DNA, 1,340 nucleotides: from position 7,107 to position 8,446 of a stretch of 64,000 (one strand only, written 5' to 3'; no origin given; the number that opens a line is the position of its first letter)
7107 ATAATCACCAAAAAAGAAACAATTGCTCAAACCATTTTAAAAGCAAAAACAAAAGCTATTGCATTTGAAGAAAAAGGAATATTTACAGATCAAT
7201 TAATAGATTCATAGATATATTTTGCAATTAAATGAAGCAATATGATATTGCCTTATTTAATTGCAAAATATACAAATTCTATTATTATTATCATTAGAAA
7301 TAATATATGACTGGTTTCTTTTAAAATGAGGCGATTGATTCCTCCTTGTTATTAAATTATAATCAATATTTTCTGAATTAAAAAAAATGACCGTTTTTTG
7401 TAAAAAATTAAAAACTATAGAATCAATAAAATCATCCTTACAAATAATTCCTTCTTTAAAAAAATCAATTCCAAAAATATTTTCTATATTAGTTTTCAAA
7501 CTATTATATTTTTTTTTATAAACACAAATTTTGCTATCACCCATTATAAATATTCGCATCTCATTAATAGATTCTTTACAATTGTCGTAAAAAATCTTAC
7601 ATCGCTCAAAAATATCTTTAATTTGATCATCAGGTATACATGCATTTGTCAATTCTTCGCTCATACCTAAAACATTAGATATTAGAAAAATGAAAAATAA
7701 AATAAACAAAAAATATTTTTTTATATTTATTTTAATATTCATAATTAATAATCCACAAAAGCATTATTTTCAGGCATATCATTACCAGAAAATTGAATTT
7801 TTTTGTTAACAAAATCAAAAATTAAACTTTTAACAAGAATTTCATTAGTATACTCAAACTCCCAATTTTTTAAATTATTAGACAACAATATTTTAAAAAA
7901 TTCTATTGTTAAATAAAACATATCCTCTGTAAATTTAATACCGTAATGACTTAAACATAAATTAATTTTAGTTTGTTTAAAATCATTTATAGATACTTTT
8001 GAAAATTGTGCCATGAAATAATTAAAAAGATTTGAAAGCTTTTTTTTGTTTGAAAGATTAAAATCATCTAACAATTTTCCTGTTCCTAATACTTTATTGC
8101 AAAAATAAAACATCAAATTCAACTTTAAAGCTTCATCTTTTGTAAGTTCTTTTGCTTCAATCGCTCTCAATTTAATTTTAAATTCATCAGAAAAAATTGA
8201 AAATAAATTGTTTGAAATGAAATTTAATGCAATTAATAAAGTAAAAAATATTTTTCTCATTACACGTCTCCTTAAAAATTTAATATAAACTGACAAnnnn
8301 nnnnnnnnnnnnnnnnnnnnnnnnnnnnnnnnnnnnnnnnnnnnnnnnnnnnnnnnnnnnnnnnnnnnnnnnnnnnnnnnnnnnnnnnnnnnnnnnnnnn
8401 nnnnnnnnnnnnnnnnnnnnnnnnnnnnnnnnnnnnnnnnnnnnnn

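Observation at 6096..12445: Module of five consecutive exported proteins of unknown family (372-aa and 959-aa secreted proteins, an OMP and two small paralogues) between murJ and the pseudopilus operon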

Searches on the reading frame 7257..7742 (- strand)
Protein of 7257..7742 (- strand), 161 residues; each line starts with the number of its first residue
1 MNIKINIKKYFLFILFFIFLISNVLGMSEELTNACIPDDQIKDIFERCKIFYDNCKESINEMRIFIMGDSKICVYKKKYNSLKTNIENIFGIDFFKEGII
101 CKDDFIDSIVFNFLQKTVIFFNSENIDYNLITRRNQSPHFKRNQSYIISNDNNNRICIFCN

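Call 3: search_protein_families(library=pfam, proteins=[window:7257-7742:-], max_evalue=1)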
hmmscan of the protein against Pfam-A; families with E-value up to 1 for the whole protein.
window:7257-7742:- (161 aa): 0 families

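Call 4: search_protein_families(library=ncbifam, proteins=[window:7257-7742:-], max_evalue=1)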
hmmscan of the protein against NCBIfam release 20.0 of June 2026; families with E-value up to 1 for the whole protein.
window:7257-7742:- (161 aa): 0 families

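Call 83: find_related_loci(query=window:7257-7742:-, collection=metagenome_contigs, flank=5000)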
Query window:7257-7742:- (161 aa) in metagenome_contigs; peptide patterns used: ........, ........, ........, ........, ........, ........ (x = any residue, [..] = any of these).
444 stretches matched a pattern, but none encodes a relative of the query by tblastn (E <= 1e-3).

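Call 84: list_cluster_members(proteins=[window:7257-7742:-, window:7745-8260:-, window:8272-9552:-])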
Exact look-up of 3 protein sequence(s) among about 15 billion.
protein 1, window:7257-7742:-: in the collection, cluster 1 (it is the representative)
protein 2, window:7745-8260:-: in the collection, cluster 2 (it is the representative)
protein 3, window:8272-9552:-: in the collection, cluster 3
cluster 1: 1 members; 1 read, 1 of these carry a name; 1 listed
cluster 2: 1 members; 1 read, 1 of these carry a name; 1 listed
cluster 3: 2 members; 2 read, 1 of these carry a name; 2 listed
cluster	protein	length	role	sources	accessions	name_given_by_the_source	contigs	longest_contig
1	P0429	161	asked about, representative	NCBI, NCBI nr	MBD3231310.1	hypothetical protein GF322_01475 [Candidatus Dependentiae bacterium] | hypothetical protein [Candidatus Dependentiae bacterium]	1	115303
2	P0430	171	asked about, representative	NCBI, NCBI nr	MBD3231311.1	hypothetical protein GF322_01480 [Candidatus Dependentiae bacterium] | hypothetical protein [Candidatus Dependentiae bacterium]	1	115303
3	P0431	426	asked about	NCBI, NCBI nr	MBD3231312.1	hypothetical protein GF322_01485 [Candidatus Dependentiae bacterium] | hypothetical protein [Candidatus Dependentiae bacterium]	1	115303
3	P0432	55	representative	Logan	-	-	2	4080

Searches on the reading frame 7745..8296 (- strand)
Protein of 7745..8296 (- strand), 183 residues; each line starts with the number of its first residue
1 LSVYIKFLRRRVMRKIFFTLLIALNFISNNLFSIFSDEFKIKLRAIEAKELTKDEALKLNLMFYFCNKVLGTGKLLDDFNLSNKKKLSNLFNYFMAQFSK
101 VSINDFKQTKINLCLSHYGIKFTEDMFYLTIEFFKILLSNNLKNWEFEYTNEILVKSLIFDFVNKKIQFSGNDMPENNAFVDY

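Call 3: search_protein_families(library=pfam, proteins=[window:7745-8296:-], max_evalue=1)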
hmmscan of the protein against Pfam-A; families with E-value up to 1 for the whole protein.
window:7745-8296:- (183 aa): 1 family
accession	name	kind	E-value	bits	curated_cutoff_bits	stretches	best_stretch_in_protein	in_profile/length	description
PF08139.17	LPAM_1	-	0.43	11.6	20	0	13-24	1-12/18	Prokaryotic membrane lipoprotein lipid attachment site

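Call 4: search_protein_families(library=ncbifam, proteins=[window:7745-8296:-], max_evalue=1)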
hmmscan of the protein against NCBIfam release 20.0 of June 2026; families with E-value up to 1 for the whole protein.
window:7745-8296:- (183 aa): 0 families

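Call 82: find_related_loci(query=window:7745-8260:-, collection=metagenome_contigs, flank=5000)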
Query window:7745-8260:- (171 aa) in metagenome_contigs; peptide patterns used: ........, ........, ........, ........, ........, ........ (x = any residue, [..] = any of these).
201 stretches matched a pattern, but none encodes a relative of the query by tblastn (E <= 1e-3).
